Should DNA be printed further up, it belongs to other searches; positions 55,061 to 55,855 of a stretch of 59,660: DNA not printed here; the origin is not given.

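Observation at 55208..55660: Apparent circular permutation of the M23 metallopeptidase domain in the FtsEX-linked hydrolase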

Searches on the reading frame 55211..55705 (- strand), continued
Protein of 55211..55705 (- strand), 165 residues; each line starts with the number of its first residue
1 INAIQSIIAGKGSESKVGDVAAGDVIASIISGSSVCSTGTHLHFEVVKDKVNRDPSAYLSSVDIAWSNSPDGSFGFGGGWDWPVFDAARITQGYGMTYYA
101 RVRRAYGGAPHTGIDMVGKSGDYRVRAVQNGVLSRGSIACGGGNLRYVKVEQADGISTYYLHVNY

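Call 41: find_homologous_proteins(query=P0226, max_evalue=1e-10)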
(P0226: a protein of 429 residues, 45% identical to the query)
Query P0226 (429 aa): 1347 proteins with E <= 1e-10 among 8000 candidates; the best 120 are listed.
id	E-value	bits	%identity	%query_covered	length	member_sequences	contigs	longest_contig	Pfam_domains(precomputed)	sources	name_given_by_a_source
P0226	1.5e-275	931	100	100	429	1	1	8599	PF01551.30,PF23649.2,PF28019.1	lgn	-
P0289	2.8e-211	720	80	96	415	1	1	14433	PF01551.30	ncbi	-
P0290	3.1e-210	716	85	90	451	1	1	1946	PF01551.30,PF23649.2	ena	-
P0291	3.0e-205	700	78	92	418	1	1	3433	PF01551.30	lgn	-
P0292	1.9e-204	697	77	95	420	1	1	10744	PF01551.30,PF11559.14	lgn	-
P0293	4.8e-201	686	75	94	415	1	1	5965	PF01551.30,PF23649.2,PF13166.13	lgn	-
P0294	1.5e-105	372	46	97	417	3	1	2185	PF01551.30,PF08614.17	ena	-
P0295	3.0e-104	367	44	95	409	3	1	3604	PF01551.30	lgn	-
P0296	4.8e-104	367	48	90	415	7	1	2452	PF01551.30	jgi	-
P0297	1.1e-103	365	47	94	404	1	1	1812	PF01551.30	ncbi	-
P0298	1.1e-103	365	47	97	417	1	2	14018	PF01551.30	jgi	jgi:murein DD-endopeptidase MepM/ murein hydrolase activator NlpD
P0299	2.4e-103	364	45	95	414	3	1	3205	PF01551.30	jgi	-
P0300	1.6e-102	362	45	96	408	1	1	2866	PF14932.12,PF01551.30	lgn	-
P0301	2.9e-102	361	46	96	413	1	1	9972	PF01551.30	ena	-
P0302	5.4e-102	360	47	95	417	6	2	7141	PF01551.30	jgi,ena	-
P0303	6.5e-102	360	45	97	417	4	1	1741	PF01551.30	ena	-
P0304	1.0e-101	359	45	95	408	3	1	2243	PF01551.30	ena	-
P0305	1.5e-101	358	45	92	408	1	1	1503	PF01551.30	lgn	-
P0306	2.7e-101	358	45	94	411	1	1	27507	PF01551.30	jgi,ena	-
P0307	2.9e-101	358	45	95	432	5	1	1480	PF01551.30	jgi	-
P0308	4.3e-101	357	47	90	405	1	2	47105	PF14932.12,PF01551.30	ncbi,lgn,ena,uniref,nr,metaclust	ncbi:MAG: hypothetical protein A2V69_00930 [Candidatus Portnoybacteria bacterium RBG_13_40_8]|uniref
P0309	5.6e-101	357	45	95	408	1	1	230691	PF01551.30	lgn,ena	-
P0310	8.1e-101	356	45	93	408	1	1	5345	PF01551.30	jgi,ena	-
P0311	8.3e-101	356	45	94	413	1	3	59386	PF01551.30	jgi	-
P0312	1.5e-100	355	47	90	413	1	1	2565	PF01551.30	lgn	-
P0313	1.9e-100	355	46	95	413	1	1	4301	PF01551.30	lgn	-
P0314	2.4e-100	355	44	94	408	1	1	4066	PF01551.30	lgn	-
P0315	3.4e-100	354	45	91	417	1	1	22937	PF01551.30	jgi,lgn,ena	-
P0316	4.6e-100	354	47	90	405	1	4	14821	PF01551.30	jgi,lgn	jgi:murein DD-endopeptidase MepM/ murein hydrolase activator NlpD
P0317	4.9e-100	353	46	95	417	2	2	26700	PF01551.30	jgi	-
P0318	5.3e-100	353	46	96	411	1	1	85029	PF01551.30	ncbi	-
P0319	7.9e-100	353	45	92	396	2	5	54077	PF01551.30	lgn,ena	-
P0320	9.6e-100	353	44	95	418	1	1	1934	PF01551.30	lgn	-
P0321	1.0e-99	352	46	90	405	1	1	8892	PF01551.30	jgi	jgi:murein DD-endopeptidase MepM/ murein hydrolase activator NlpD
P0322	1.2e-99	352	45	92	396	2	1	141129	PF14932.12,PF01551.30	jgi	jgi:murein DD-endopeptidase MepM/ murein hydrolase activator NlpD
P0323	1.6e-99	352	45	92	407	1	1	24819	PF01551.30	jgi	jgi:murein DD-endopeptidase MepM/ murein hydrolase activator NlpD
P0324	1.8e-99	352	45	95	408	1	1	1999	PF01551.30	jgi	-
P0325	3.4e-99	351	45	95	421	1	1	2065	PF01551.30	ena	-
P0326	3.4e-99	351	46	90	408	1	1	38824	PF01551.30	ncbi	-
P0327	6.5e-99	350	43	97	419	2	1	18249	PF01551.30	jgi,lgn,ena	-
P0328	7.2e-99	350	44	95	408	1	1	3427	PF14932.12,PF01551.30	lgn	-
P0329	9.8e-99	349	47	92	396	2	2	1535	PF01551.30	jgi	-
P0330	1.4e-98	349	45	97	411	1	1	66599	PF01551.30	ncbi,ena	-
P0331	1.8e-98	348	46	90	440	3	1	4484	PF01551.30,PF08614.17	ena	-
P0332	3.3e-98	347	47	90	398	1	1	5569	PF01551.30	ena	-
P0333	3.8e-98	347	46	90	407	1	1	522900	PF01551.30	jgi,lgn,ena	-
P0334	7.5e-98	346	46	91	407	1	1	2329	PF14932.12,PF01551.30,PF08614.17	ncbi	-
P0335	8.9e-98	346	45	94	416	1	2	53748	PF01551.30,PF08614.17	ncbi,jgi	-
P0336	9.8e-98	346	47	90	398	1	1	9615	PF01551.30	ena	-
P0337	9.9e-98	346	45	91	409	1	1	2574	PF01551.30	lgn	-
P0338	1.3e-97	345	45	92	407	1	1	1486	PF01551.30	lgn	-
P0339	1.5e-97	345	46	96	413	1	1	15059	PF01551.30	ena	-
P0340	2.2e-97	345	43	95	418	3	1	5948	PF01551.30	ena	-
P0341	7.6e-97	343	44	96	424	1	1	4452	PF01551.30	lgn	-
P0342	1.2e-96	342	44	95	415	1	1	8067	PF01551.30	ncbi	-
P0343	1.2e-96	342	44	95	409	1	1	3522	PF14932.12,PF01551.30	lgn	-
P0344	1.2e-96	342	45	92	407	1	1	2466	PF01551.30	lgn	-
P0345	1.4e-96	342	42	97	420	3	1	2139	PF01551.30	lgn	-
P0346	2.6e-96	341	43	95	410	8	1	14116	PF01551.30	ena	-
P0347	3.5e-96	341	44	93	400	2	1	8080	PF01551.30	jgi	-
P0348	3.6e-96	341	41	94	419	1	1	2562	PF01551.30,PF24161.2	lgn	-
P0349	4.1e-96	341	44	95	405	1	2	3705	PF01551.30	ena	-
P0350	4.5e-96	340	45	95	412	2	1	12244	PF01551.30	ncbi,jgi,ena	-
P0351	4.9e-96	340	44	95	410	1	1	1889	PF01551.30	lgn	-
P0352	1.0e-95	339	44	93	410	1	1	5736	PF01551.30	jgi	jgi:murein DD-endopeptidase MepM/ murein hydrolase activator NlpD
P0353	1.3e-95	339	44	91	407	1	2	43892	PF01551.30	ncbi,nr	ncbi:peptidoglycan DD-metalloendopeptidase family protein [Patescibacteria group bacterium]|nr:pepti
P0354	1.4e-95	339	45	90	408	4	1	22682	PF01551.30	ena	-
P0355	3.1e-95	338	43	95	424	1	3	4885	PF01551.30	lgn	-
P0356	1.2e-94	336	41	96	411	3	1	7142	PF01551.30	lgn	-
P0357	1.4e-94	336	43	90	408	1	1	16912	PF01551.30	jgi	jgi:murein DD-endopeptidase MepM/ murein hydrolase activator NlpD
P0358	1.6e-94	335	42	95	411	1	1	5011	PF01551.30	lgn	-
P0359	2.2e-94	335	42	100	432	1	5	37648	PF01551.30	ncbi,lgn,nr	ncbi:peptidoglycan DD-metalloendopeptidase family protein [Candidatus Parcubacteria bacterium]|nr:pe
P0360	2.9e-94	335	42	91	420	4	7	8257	PF01551.30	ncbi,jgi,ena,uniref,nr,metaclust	ncbi:MAG: hypothetical protein A2731_00310 [Candidatus Buchananbacteria bacterium RIFCSPHIGHO2_01_FU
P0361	3.7e-94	334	43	97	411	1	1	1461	PF01551.30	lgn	-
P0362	4.3e-94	334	45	90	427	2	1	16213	PF01551.30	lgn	-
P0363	1.8e-93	332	44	90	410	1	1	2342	PF01551.30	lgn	-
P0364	2.7e-93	331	41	96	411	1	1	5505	PF01551.30,PF27605.1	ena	-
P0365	4.5e-93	331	42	93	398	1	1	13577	PF01551.30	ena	-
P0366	1.4e-92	329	44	90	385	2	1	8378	PF01551.30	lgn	-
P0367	1.6e-92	329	41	96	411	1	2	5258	PF01551.30,PF27605.1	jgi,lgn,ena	jgi:murein DD-endopeptidase MepM/ murein hydrolase activator NlpD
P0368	2.5e-92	328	41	96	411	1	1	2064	PF01551.30,PF27605.1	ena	-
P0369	2.7e-92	328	41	96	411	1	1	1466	PF01551.30,PF27605.1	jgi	-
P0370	3.4e-91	324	43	94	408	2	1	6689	PF01551.30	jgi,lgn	jgi:murein DD-endopeptidase MepM/ murein hydrolase activator NlpD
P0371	5.2e-91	324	43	95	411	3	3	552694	PF01551.30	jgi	-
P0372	5.7e-91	324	41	96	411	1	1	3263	PF01551.30,PF27605.1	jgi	-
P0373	6.2e-91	324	41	94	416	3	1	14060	PF01551.30,PF24161.2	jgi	-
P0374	8.4e-91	323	41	96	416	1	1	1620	PF01551.30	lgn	-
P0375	8.5e-91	323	42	96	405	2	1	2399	PF01551.30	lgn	-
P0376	2.2e-90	322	40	93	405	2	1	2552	PF01551.30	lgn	-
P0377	2.6e-90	321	41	94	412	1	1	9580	PF01551.30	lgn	-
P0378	2.6e-90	321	41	92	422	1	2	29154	PF01551.30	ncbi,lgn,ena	-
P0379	5.2e-90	320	42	95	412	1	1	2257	PF01551.30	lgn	-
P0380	9.9e-90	320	42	95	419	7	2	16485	PF01551.30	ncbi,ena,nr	ncbi:MAG: Peptidase M23 [Parcubacteria group bacterium GW2011_GWA2_43_9b]|nr:MAG: Peptidase M23 [Par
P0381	1.2e-89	319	42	95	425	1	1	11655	PF01551.30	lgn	-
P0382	2.3e-89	318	42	95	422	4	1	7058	PF01551.30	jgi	-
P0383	3.4e-89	318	40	90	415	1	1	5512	PF01551.30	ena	-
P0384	4.5e-89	317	43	90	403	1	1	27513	PF01551.30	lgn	-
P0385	8.6e-89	316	41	93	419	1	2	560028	PF01551.30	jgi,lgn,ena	-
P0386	1.1e-88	316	41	94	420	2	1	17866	PF01551.30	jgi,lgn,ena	-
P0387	1.3e-88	316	41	94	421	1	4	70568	PF01551.30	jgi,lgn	-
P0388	2.9e-88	315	40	93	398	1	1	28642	PF01551.30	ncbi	ncbi:MAG: peptidoglycan DD-metalloendopeptidase family protein [Patescibacteria group bacterium]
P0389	3.4e-88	314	41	94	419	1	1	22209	PF01551.30,PF24161.2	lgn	-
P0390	6.7e-88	314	42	90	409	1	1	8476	PF01551.30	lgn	-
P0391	9.1e-88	313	41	94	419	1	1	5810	PF01551.30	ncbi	-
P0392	9.4e-88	313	41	94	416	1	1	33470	PF01551.30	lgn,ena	-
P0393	9.8e-88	313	41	97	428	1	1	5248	PF01551.30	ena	-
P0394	1.5e-87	312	41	95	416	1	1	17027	PF01551.30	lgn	-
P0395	6.7e-87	310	39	96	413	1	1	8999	PF01551.30,PF24161.2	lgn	-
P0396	2.1e-86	309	41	96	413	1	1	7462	PF01551.30,PF24161.2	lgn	-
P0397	2.2e-86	309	39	96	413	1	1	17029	PF01551.30,PF24161.2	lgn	-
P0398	2.7e-86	308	40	94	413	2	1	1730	PF01551.30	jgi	-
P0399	2.8e-86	308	43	94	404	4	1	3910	PF01551.30,PF14362.12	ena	-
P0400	3.8e-86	308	45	90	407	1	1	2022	PF01551.30,PF08614.17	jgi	jgi:murein DD-endopeptidase MepM/ murein hydrolase activator NlpD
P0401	4.1e-86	308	39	96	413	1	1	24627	PF01551.30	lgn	-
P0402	5.2e-86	307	39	94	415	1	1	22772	PF01551.30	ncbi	-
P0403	6.7e-86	307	41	93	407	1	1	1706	PF01551.30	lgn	-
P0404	1.2e-85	306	41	94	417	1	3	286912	PF01551.30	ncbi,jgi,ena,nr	ncbi:MAG TPA: peptidoglycan DD-metalloendopeptidase family protein [Candidatus Portnoybacteria bacte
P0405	3.8e-85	304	41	91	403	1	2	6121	PF01551.30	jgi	-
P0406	4.0e-85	304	39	98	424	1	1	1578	PF01551.30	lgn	-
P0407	1.2e-84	303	42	94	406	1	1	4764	PF01551.30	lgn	-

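Call 42: find_encoding_contigs(protein=P0308, flank=5000, max_places=2)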
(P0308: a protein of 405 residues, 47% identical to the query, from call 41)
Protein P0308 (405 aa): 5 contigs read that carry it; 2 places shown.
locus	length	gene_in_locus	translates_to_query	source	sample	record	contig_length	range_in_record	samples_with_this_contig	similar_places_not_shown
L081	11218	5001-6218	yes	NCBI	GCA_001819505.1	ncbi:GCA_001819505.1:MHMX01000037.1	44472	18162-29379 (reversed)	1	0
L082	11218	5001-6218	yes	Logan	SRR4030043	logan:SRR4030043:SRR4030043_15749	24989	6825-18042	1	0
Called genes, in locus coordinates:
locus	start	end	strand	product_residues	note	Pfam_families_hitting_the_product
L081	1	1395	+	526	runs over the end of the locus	PF01979:Amidohydro_1 (weak), PF07969:Amidohydro_3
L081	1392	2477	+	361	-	PF01098:FTSW_RODA_SPOVE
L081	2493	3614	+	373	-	PF03033:Glyco_transf_28, PF02684:LpxB (weak), PF04101:Glyco_tran_28_C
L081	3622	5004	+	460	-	PF00749:tRNA-synt_1c, PF19269:Anticodon_2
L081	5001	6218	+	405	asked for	PF14932:HAUS-augmin3 (weak), PF01551:Peptidase_M23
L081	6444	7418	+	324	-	PF02899:Phage_int_SAM_1, PF13495:Phage_int_SAM_4 (weak), PF00589:Phage_integrase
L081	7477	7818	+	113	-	-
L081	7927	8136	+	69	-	-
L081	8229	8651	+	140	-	-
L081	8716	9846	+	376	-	PF12705:PDDEXK_1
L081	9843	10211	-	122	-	PF27542:ArfC (weak), PF02805:Ada_Zn_binding (weak)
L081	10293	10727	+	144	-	-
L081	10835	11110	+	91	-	PF01016:Ribosomal_L27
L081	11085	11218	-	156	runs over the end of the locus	PF01281:Ribosomal_L9_N, PF03948:Ribosomal_L9_C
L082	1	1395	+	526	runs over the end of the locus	PF01979:Amidohydro_1 (weak), PF07969:Amidohydro_3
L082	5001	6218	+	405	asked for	PF14932:HAUS-augmin3 (weak), PF01551:Peptidase_M23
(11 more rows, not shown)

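Call 43: find_encoding_contigs(protein=P0226, flank=5000, max_places=2)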
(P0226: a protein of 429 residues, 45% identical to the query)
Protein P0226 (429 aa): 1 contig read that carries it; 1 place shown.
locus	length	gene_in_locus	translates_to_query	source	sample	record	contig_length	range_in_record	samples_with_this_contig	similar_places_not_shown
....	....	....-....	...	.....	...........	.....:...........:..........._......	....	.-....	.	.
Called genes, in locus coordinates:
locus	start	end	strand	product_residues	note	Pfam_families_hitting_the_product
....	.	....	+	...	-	?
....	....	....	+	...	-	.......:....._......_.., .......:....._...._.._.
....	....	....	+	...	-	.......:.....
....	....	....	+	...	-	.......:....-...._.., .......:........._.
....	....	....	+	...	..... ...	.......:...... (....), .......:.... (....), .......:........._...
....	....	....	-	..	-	-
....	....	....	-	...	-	-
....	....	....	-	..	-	-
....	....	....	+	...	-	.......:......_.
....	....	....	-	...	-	-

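Call 51: fold_search(model_id=the predicted structure, library=viral)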
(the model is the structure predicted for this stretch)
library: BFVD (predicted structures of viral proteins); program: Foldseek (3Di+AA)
matches with E <= 10: 108; with E <= 0.001: 0
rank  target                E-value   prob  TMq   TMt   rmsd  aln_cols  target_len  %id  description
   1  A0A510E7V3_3          1.6e-02  0.99  0.44  0.08   6.9       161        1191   24  (no name in the UniProt tables at hand)
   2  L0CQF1                5.5e-01  0.18  0.30  0.07  11.5       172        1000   18  Internal virion protein [Synechococcus phage P60]
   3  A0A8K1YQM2            8.5e-01  0.12  0.15  0.03  13.9        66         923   17  Chroparavirus methyltransferase domain-containing protein [Xiangshan sinhali-like virus]
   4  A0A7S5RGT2            1.2e+00  0.05  0.21  0.13  12.9       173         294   10  Uncharacterized protein [Rhizobium phage RHph_I20]
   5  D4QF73                1.2e+00  0.03  0.15  0.14  16.2       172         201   11  Minor virion protein [Aeropyrum pernix bacilliform virus 1 (isolate -/Japan/Tanaka/2005)]
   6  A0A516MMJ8            1.4e+00  0.02  0.17  0.16  13.7       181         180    9  (no name in the UniProt tables at hand)
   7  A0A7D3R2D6            1.5e+00  0.01  0.12  0.06  15.3       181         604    7  Uncharacterized protein [Fadolivirus FV1/VV64]
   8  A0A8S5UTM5            1.7e+00  0.16  0.21  0.18   9.1        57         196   14  Uncharacterized protein [Myoviridae sp. ctYA416]
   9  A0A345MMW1            1.7e+00  0.04  0.18  0.20  12.2       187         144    7  (no name in the UniProt tables at hand)
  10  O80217                1.8e+00  0.02  0.16  0.14  13.4       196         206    9  Uncharacterized protein [Methanobacterium phage psiM2]
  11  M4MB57                1.8e+00  0.01  0.15  0.04  19.4       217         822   10  (no name in the UniProt tables at hand)
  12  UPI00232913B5         1.8e+00  0.01  0.13  0.05  14.8       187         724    8  (no name look-up for this kind of identifier)
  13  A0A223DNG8            1.9e+00  0.12  0.15  0.05   7.7        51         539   24  (no name in the UniProt tables at hand)
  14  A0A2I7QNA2            2.2e+00  0.02  0.17  0.20  16.6       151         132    7  (no name in the UniProt tables at hand)
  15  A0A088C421            2.2e+00  0.02  0.16  0.13  11.5       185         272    6  (no name in the UniProt tables at hand)
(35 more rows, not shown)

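Call 52: search_dna_similar(query=window:55211-55705:-, collection=phages, mode=protein, max_evalue=0.001, max_rows=30)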
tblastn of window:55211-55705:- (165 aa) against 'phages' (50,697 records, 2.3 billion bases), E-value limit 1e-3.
No match.

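Call 60: search_protein_families(library=pfam, proteins=[P0194, P0206, P0222, P0226], max_evalue=0.001)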
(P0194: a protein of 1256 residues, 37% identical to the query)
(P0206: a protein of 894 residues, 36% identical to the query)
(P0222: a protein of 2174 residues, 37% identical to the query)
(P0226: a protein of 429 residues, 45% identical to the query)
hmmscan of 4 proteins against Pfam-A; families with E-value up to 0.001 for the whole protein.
P0194 (1256 aa): 1 family
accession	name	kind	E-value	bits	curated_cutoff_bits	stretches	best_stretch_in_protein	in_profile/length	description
PF01551.29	Peptidase_M23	-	1.2e-13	51.4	28.7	1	1097-1140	57-96/96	Peptidase family M23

P0206 (894 aa): 2 families
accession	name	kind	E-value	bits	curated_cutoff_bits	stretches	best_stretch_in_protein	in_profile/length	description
PF03372.29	Exo_endo_phos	-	5.6e-11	43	24.5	1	423-638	1-225/225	Endonuclease/Exonuclease/phosphatase family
PF01551.29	Peptidase_M23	-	2.4e-10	40.9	28.7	0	782-834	2-52/96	Peptidase family M23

P0222 (2174 aa): 2 families
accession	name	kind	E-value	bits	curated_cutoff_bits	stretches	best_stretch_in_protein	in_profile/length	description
PF01551.29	Peptidase_M23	-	7.6e-06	26.5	28.7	0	2017-2045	68-96/96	Peptidase family M23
PF18884.5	TSP3_bac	-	0.00016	21.9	25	1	1411-1430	1-20/22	Bacterial TSP3 repeat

P0226 (429 aa): 3 families
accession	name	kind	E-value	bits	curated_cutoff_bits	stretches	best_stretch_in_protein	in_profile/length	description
PF01551.29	Peptidase_M23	-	4.4e-29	101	28.7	1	311-401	2-90/96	Peptidase family M23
PF13166.12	AAA_13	-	4e-05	22.9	36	1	44-164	370-488/713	AAA domain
PF11932.13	DUF3450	-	0.00037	20.3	32.6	0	181-270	24-113/241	Protein of unknown function (DUF3450)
